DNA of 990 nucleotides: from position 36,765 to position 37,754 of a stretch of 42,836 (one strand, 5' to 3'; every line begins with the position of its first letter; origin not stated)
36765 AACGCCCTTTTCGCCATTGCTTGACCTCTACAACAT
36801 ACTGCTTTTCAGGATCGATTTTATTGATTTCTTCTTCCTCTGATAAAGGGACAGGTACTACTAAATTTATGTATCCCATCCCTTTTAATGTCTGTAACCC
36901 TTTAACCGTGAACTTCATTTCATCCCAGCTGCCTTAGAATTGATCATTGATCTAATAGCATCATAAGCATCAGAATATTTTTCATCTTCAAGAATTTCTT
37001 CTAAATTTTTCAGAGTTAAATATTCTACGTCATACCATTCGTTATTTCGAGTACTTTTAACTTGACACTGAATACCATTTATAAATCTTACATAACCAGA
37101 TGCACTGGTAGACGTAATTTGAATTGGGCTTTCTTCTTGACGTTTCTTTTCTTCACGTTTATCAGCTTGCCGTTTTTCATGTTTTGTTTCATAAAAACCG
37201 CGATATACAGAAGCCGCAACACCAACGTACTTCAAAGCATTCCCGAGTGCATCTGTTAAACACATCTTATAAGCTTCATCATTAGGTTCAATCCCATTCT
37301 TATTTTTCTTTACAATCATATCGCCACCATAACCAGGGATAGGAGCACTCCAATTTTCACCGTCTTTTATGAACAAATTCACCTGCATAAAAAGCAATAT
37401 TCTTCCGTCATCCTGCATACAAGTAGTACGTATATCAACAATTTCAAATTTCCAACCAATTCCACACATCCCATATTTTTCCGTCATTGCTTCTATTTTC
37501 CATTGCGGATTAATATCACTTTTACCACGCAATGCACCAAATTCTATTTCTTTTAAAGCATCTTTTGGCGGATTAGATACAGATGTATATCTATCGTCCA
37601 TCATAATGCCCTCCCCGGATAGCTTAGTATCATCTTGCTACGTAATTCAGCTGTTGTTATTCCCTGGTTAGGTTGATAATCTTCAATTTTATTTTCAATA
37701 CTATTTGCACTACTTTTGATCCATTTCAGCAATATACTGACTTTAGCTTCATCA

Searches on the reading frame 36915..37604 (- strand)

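Call 60: search_protein_families(library=phrogs, proteins=[window:36915-37604:-], max_evalue=0.001)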
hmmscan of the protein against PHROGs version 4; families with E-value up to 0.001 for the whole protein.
window:36915-37604:- (229 aa): 3 families
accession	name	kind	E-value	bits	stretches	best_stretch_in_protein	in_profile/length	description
phrog_7792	-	unknown function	2.3e-32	113.4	1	7-156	14-162/255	-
phrog_7838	-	DNA, RNA and nucleotide metabolism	4.5e-28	99.5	1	6-164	9-175/242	exonuclease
phrog_2489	-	DNA, RNA and nucleotide metabolism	7e-07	28.9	1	91-151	574-633/728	exonuclease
